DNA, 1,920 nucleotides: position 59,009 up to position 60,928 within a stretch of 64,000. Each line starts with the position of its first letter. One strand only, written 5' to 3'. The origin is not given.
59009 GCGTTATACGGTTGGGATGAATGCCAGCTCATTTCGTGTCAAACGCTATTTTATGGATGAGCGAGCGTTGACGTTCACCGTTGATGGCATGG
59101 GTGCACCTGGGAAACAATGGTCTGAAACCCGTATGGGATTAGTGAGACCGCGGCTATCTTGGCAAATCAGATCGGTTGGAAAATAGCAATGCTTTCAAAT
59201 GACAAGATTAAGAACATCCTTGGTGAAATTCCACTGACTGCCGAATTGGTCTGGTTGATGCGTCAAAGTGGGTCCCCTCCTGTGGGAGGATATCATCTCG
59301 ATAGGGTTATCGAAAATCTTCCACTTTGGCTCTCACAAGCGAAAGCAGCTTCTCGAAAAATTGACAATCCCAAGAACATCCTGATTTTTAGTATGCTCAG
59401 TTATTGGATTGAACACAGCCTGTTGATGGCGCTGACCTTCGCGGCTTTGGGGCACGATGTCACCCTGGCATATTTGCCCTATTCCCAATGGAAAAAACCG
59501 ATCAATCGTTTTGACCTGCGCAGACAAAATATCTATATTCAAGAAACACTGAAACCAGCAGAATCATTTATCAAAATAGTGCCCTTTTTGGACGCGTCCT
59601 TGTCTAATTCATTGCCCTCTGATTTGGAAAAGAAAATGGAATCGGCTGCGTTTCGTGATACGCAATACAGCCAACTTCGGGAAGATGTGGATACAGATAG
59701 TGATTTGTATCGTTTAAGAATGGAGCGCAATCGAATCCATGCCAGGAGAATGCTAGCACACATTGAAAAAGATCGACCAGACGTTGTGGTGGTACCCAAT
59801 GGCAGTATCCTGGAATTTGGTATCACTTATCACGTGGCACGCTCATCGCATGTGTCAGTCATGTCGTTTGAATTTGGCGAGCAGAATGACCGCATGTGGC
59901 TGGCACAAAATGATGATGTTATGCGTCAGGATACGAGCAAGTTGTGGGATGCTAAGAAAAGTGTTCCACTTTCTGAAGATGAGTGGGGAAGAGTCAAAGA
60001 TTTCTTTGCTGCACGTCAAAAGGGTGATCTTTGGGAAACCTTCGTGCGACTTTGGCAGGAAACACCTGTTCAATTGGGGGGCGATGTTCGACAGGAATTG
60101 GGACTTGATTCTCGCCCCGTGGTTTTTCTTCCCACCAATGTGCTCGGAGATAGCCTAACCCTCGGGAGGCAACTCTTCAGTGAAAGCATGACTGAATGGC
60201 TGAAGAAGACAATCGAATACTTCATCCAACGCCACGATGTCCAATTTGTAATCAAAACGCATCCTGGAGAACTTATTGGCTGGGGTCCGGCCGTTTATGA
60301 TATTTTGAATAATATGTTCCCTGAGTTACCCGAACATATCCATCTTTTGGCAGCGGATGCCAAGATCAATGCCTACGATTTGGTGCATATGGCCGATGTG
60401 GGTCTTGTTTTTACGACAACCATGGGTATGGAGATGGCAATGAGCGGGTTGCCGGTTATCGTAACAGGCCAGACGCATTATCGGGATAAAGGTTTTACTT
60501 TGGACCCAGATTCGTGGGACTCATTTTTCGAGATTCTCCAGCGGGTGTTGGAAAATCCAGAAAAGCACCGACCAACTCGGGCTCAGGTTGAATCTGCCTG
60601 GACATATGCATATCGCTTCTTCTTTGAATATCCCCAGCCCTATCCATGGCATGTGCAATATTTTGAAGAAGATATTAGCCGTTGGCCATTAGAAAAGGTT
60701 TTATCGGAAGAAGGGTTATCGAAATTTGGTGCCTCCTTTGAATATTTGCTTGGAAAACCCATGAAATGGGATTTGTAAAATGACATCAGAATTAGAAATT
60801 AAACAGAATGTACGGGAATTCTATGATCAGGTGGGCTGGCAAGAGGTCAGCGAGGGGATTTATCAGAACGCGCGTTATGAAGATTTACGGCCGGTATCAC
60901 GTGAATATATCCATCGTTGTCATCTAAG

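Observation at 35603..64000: Twin modules: Wzm-Wzt + KpsS-like protein + nonulosonate synthesis, twice in one locus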

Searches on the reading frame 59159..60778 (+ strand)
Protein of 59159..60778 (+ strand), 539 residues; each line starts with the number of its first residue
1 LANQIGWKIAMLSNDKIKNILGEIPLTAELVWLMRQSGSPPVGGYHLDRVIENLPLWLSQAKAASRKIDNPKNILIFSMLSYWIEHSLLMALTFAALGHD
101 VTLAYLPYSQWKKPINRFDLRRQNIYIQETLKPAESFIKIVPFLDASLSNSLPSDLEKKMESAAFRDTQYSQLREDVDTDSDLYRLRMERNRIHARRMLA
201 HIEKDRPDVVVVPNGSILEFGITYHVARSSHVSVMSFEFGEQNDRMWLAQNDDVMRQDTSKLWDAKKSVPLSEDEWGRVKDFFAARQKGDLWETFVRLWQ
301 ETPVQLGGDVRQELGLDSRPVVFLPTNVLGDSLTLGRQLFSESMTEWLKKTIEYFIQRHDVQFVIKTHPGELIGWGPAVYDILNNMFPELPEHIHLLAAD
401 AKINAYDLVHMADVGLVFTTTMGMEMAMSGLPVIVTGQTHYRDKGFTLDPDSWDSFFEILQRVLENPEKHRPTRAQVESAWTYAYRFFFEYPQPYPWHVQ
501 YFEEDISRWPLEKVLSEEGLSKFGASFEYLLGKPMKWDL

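Call 7: search_protein_families(library=pfam, proteins=[window:59159-60778:+], max_evalue=0.01)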
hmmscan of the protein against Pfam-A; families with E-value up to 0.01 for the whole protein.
window:59159-60778:+ (539 aa): 1 family
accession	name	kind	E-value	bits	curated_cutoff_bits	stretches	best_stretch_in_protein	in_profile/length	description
PF05159.20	Capsule_synth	-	0.00097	19.1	20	1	320-450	146-275/310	Capsule polysaccharide biosynthesis protein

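Call 10: search_protein_families(library=ncbifam, proteins=[window:59159-60778:+], max_evalue=0.001)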
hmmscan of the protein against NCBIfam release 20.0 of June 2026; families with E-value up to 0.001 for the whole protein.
window:59159-60778:+ (539 aa): 1 family
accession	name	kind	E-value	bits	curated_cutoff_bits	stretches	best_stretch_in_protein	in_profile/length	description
NF046086.1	BFO_1060_trans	domain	1.3e-07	31.1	200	1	345-438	208-291/365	BFO_1060 family glycosyltransferase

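Call 27: find_homologous_proteins(query=window:59189-60778:+, max_evalue=0.001)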
Query window:59189-60778:+ (529 aa): 3206 proteins with E <= 0.001 among 8000 candidates; the best 120 are listed.
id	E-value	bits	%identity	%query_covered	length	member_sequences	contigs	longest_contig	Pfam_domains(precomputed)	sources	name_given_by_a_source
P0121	0.0e+0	1225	100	100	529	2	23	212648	-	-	-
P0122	0.0e+0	1078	86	100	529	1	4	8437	-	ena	-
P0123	2.0e-294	996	79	100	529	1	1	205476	-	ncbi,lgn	-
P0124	2.6e-293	992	78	100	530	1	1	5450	-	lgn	-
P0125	7.6e-292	987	78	100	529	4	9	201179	-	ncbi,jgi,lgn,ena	-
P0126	8.0e-291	984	78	100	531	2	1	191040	-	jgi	jgi:hypothetical protein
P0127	3.4e-265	899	71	100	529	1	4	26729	-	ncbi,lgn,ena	-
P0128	1.1e-262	891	71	100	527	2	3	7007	PF05159.21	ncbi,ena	-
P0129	5.1e-262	889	70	100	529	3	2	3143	-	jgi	-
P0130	2.3e-261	887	70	100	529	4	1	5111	-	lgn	-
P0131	2.6e-260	883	71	100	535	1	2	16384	-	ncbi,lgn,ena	-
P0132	9.0e-253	858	68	100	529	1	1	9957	-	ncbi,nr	ncbi:MAG: hypothetical protein U9Q82_12900 [Chloroflexota bacterium]|nr:hypothetical protein [Chloro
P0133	1.3e-251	854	68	100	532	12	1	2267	-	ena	-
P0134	1.1e-240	818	71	91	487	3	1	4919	-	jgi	-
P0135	9.6e-240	815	64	100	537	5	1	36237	-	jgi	-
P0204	2.8e-220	751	60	100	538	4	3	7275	PF05159.21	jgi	-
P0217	3.1e-215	734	58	99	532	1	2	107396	PF05159.21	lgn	-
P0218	7.5e-215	733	59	100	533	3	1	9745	PF05159.21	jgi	-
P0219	1.7e-214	732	59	100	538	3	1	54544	PF05159.21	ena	-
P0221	3.7e-214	731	59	100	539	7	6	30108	PF05159.21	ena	-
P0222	6.2e-214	730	58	100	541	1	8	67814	PF05159.21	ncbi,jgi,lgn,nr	ncbi:MAG: hypothetical protein FJ010_01885 [Chloroflexi bacterium]|nr:hypothetical protein [Chlorofl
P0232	2.3e-205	702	57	99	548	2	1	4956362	PF05159.21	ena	-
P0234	1.2e-200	686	55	100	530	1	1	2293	PF05159.21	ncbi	-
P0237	8.5e-200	683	55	100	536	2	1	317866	PF05159.21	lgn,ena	-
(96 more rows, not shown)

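Call 47: predict_structure(alignment_id=A2)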
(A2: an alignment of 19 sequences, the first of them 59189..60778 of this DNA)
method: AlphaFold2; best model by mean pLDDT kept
length: 529 residues; sequences in the alignment: 19
mean_pLDDT: 84.3   pTM: 0.83
mean pLDDT of the five models: 84.3, 84.0, 82.4, 77.0, 75.8
residues with pLDDT >= 90: 279; 70-90: 170; 50-70: 41; < 50: 39
segments of 3 or more residues with pLDDT < 50: 1-4, 6-8, 14-31, 279-286
pLDDT, mean of each block of 10 residues (from residue 1): 46 46 44 67 95 94 92 84 98 88 79 87 96 91 90 85 85 91 95 96 75 90 83 70 66 93 92 65 44 67 89 90 82 94 97 90 72 94 93 83 92 89 93 94 98 95 93 92 85 86 95 93 87
secondary structure, 60 per line:
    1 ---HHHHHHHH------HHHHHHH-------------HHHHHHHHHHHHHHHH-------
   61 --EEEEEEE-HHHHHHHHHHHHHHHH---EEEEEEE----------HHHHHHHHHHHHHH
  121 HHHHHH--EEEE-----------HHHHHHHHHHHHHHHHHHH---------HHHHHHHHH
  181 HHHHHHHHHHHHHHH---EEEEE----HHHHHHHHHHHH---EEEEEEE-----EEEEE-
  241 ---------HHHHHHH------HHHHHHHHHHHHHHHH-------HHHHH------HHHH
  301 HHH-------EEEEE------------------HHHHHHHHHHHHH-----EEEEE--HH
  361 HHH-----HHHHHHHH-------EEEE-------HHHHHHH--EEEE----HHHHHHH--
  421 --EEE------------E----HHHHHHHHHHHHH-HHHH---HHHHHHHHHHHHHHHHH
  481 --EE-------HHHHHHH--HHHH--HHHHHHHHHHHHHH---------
elements in order: H4-11 H18-24 H38-53 E63-69 H71-86 E90-96 H107-126 E129-132 H144-162 H172-195 E199-203 H208-219 E223-229 E235-239 H250-256 H263-278 H286-290 H297-303 E311-315 H334-346 E352-356 H359-363 H369-376 E384-387 H395-401 E404-407 H412-418 E423-425 H443-455 H457-460 H464-480 H492-498 H501-504 H507-520

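Call 49: search_solved_structures(query=A2, max_evalue=10, show_alignments=2)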
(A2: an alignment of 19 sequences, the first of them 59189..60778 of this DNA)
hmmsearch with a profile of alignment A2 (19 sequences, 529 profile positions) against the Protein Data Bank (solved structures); distinct sequences matched with E-value up to 10: 1.
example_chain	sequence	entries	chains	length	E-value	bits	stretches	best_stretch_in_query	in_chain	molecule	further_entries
6mgd_A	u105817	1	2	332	0.019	16.9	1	394-439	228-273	Capsular polysaccharide export system protein KpsC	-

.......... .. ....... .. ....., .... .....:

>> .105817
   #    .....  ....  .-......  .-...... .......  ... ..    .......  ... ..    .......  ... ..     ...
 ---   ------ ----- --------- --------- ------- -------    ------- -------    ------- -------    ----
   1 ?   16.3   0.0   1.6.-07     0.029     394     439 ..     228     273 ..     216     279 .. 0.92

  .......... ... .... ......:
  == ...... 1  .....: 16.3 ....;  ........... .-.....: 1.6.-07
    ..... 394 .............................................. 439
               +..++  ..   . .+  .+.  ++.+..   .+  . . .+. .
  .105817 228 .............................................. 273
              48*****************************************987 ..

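Call 51: find_encoding_contigs(protein=P0232, flank=10000, max_places=2)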
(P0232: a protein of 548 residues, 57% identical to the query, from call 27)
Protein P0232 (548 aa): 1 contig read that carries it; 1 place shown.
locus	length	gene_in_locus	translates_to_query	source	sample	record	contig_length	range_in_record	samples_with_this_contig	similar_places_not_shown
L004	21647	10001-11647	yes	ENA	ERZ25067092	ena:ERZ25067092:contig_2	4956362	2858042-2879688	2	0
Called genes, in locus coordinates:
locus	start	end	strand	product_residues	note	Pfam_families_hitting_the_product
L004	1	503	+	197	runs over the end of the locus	-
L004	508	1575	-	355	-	PF01609:DDE_Tnp_1, PF13612:DDE_Tnp_1_3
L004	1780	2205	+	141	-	-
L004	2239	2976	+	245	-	-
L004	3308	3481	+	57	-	PF12441:CopG_antitoxin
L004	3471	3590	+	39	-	PF12441:CopG_antitoxin (weak)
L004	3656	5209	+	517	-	-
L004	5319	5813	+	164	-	PF12802:MarR_2 (weak), PF13412:HTH_24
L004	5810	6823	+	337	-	PF01073:3Beta_HSD, PF01370:Epimerase, PF02719:Polysacc_synt_2 (weak), PF04321:RmlD_sub_bind, PF13460:NAD_binding_10 (weak), PF16363:GDP_Man_Dehyd, PF07993:NAD_binding_4 (weak)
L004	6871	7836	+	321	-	PF01370:Epimerase, PF02719:Polysacc_synt_2 (faint), PF04321:RmlD_sub_bind, PF16363:GDP_Man_Dehyd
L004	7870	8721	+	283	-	PF01061:ABC2_membrane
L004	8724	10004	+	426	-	PF00005:ABC_tran, PF13304:AAA_21 (faint), PF14524:Wzt_C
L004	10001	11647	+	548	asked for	PF05159:Capsule_synth (weak)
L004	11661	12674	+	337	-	PF13847:Methyltransf_31 (weak), PF08241:Methyltransf_11, PF08242:Methyltransf_12 (weak), PF13649:Methyltransf_25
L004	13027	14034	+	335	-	PF00106:adh_short (faint), PF01073:3Beta_HSD, PF01370:Epimerase, PF02719:Polysacc_synt_2, PF04321:RmlD_sub_bind, PF05368:NmrA (weak), PF16363:GDP_Man_Dehyd, PF13460:NAD_binding_10, +1 more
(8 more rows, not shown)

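Call 54: fold_search(model_id=the predicted structure, library=pdb)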
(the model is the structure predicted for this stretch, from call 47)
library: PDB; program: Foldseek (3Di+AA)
matches with E <= 10: 1287; with E <= 0.001: 169
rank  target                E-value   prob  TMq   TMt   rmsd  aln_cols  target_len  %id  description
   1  6j32_C                7.3e-10  1.00  0.25  0.31  16.6       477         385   14  Crystal Structure Analysis of the Glycotransferase of kitacinnamycin (released 2020-01-15)
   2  3beo_A                9.4e-09  1.00  0.27  0.36  14.9       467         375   11  A Structural Basis for the allosteric regulation of non-hydrolyzing UDP-GlcNAc 2-epimerases (released 2008-02-19)
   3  5xvs_B                1.1e-08  1.00  0.24  0.32  15.4       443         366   13  Crystal structure of UDP-GlcNAc 2-epimerase NeuC complexed with UDP (released 2018-04-11)
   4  1f6d_A                1.5e-08  1.00  0.26  0.34  15.0       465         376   14  THE STRUCTURE OF UDP-N-ACETYLGLUCOSAMINE 2-EPIMERASE FROM E. COLI. (released 2000-12-13)
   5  3dzc_A                1.7e-08  1.00  0.24  0.32  15.1       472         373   12  2.35 Angstrom resolution structure of WecB (VC0917), a UDP-N-acetylglucosamine 2-epimerase from Vibrio cholerae. (released 2008-08-12)
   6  8sfu_A                1.9e-08  1.00  0.23  0.27  19.2       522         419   12  Crystal structure of TuUGT202A2 (Tetur22g00270) in complex with naringin (released 2023-09-13)
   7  3oth_A                2.3e-08  1.00  0.22  0.27  17.9       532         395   13  Crystal Structure of CalG1, Calicheamicin Glycostyltransferase, TDP and calicheamicin alpha3I bound form (released 2010-12-15)
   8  5gl5_A                2.8e-08  1.00  0.26  0.30  18.4       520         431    9  Sterol 3-beta-glucosyltransferase (ugt51) from Saccharomyces cerevisiae (strain ATCC 204508 / S288c): UDPG complex (released 2017-01-11)
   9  5zlr_A                3.3e-08  1.00  0.24  0.33  14.6       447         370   14  Structure of NeuC (released 2018-05-16)
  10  5du2_A                3.5e-08  1.00  0.23  0.30  19.4       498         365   12  Structural analysis of EspG2 glycosyltransferase (released 2015-10-14)
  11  1f6d_B                3.7e-08  1.00  0.25  0.34  14.6       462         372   12  THE STRUCTURE OF UDP-N-ACETYLGLUCOSAMINE 2-EPIMERASE FROM E. COLI. (released 2000-12-13)
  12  3ot5_B                3.7e-08  1.00  0.26  0.33  13.4       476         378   10  2.2 Angstrom Resolution Crystal Structure of putative UDP-N-acetylglucosamine 2-epimerase from Listeria monocytogenes (released 2010-09-22)
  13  8csf_A                3.9e-08  1.00  0.37  0.47  10.0       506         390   12  WbbB D232C-Kdo adduct + alpha-Rha(1,3)GlcNAc ternary complex (released 2022-11-09)
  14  3oth_B                4.4e-08  1.00  0.24  0.31  17.3       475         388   14  Crystal Structure of CalG1, Calicheamicin Glycostyltransferase, TDP and calicheamicin alpha3I bound form (released 2010-12-15)
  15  8sfw                  4.9e-08  1.00  0.23  0.27  18.6       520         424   11  Crystal structure of TuUGT202A2 (Tetur22g00270) in complex with quercetin (released 2024-04-17)
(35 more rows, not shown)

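Call 66: find_related_loci(query=A2, collection=metagenome_contigs, flank=10000)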
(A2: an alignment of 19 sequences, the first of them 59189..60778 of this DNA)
Query A2 (529 aa) in metagenome_contigs; peptide patterns used: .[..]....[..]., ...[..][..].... (x = any residue, [..] = any of these).
600 stretches matched a pattern (row limit reached: there are more); 527 encode a relative of the query (tblastn E <= 1e-3); the best 80 are kept; 80 distinct loci.
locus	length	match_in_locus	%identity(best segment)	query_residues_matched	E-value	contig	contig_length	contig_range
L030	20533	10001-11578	64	1-527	0e+0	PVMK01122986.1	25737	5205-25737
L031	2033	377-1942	60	4-527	0e+0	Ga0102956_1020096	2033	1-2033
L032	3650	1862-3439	60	2-527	0e+0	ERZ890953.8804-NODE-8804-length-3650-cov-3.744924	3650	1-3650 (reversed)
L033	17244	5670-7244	59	2-527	0e+0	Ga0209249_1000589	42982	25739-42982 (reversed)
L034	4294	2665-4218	63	7-525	0e+0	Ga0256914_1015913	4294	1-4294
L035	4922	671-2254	60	1-528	0e+0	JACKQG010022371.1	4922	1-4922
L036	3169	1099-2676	59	7-527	0e+0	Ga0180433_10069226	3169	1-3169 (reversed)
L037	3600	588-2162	60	2-527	0e+0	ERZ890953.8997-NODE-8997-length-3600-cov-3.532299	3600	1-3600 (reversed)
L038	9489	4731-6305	60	2-527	0e+0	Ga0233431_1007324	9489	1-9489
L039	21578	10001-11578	60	2-528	0e+0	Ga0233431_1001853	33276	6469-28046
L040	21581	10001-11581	60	1-527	0e+0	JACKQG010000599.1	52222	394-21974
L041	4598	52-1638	59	1-529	0e+0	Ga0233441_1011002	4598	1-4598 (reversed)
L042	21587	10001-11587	59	1-529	0e+0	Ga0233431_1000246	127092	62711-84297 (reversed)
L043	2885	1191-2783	59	9-525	0e+0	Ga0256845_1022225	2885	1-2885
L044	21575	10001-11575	59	2-527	0e+0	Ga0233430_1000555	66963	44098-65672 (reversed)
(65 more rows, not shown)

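Call 72: search_protein_representatives(protein=window:59189-60778:+)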
Query: 529 residues. Proteins with E-value up to 0.001 (for the whole library): 3729; up to 1e-10: 1998; up to 1e-30: 279. The best 150 are listed.
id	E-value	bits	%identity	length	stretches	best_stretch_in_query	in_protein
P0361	2.1e-162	558.2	48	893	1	6-525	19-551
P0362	6.9e-145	500.4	43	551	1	9-527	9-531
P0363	3.4e-135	468.5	41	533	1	6-527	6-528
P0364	1.6e-131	456.3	39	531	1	6-528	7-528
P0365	1.2e-125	436.9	42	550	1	7-528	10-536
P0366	1.5e-124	433.3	40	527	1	2-520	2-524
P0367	8.3e-124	430.9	40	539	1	8-527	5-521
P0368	4.5e-121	421.8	48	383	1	157-528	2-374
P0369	2.8e-112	392.8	42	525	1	17-497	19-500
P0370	2.1e-107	376.8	42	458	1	3-441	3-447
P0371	3.4e-106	372.7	50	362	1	4-346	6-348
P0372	2.1e-103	363.6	37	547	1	5-522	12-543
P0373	1.7e-100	354.0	36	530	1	10-523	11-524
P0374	3.5e-100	352.9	51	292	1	245-528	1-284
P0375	3.7e-100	352.8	43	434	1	5-414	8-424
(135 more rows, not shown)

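Call 86: search_protein_families(library=pfam, proteins=[L040:11610-12614:+, L030:858-1778:+], max_evalue=0.01)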
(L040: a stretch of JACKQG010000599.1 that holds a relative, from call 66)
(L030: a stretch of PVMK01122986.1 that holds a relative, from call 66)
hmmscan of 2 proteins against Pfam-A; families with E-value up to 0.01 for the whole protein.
L040:11610-12614:+ (334 aa): 2 families
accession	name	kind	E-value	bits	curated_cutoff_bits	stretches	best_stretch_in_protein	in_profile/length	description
PF13469.12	Sulfotransfer_3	-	1e-31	111.3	27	1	9-235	1-213/216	Sulfotransferase family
PF00685.33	Sulfotransfer_1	-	3.8e-15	56.4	22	1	154-295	87-255/255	Sulfotransferase domain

L030:858-1778:+ (307 aa): 2 families
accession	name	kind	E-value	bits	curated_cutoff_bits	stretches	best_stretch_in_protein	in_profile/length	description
PF00535.33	Glycos_transf_2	-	1.1e-19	71.5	23.3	1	11-166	2-166/168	Glycosyl transferase family 2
PF13641.12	Glyco_tranf_2_3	-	0.0017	18.9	27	1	9-91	3-97/230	Glycosyltransferase like family 2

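Call 87: find_encoding_contigs(protein=P0123, flank=10000, max_places=2)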
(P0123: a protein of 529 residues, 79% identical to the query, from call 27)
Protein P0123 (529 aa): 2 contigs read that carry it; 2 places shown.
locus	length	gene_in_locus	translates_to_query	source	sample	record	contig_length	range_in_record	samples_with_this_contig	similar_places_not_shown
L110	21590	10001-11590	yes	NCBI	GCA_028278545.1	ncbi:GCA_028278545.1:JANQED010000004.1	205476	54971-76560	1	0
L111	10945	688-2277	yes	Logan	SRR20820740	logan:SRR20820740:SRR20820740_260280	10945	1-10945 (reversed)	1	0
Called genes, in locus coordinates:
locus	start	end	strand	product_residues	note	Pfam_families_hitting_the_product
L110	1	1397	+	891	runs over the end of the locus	PF13231:PMT_2 (weak)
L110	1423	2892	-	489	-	PF13489:Methyltransf_23, PF07021:MetW (weak), PF13847:Methyltransf_31, PF08241:Methyltransf_11, PF08242:Methyltransf_12, PF13649:Methyltransf_25, PF00535:Glycos_transf_2, PF13641:Glyco_tranf_2_3 (weak)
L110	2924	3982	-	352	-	-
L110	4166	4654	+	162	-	PF12802:MarR_2 (weak), PF01047:MarR (faint), PF13412:HTH_24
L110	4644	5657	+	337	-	PF01073:3Beta_HSD, PF01370:Epimerase, PF02719:Polysacc_synt_2, PF04321:RmlD_sub_bind, PF16363:GDP_Man_Dehyd, PF07993:NAD_binding_4 (weak)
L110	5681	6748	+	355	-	PF01370:Epimerase, PF04321:RmlD_sub_bind, PF16363:GDP_Man_Dehyd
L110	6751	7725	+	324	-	PF01370:Epimerase, PF02719:Polysacc_synt_2 (faint), PF04321:RmlD_sub_bind (weak), PF16363:GDP_Man_Dehyd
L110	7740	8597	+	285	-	PF01061:ABC2_membrane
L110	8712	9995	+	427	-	PF00005:ABC_tran, PF13304:AAA_21 (faint), PF14524:Wzt_C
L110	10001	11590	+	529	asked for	-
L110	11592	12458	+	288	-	PF01209:Ubie_methyltran (weak), PF08241:Methyltransf_11, PF08242:Methyltransf_12 (weak), PF13649:Methyltransf_25, PF13847:Methyltransf_31 (weak)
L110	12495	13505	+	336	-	PF00106:adh_short (weak), PF01073:3Beta_HSD, PF01370:Epimerase, PF02719:Polysacc_synt_2, PF04321:RmlD_sub_bind, PF05368:NmrA (weak), PF16363:GDP_Man_Dehyd, PF13460:NAD_binding_10, +1 more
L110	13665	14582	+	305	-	PF01370:Epimerase, PF02719:Polysacc_synt_2 (weak), PF04321:RmlD_sub_bind, PF16363:GDP_Man_Dehyd, PF07993:NAD_binding_4 (weak)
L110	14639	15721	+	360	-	PF03102:NeuB, PF08666:SAF (weak)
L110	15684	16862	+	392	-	PF13477:Glyco_trans_4_2 (weak), PF13439:Glyco_transf_4, PF13579:Glyco_trans_4_4, PF20706:GT4-conflict (weak), PF00534:Glycos_transf_1, PF13692:Glyco_trans_1_4, PF13524:Glyco_trans_1_2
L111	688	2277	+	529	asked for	-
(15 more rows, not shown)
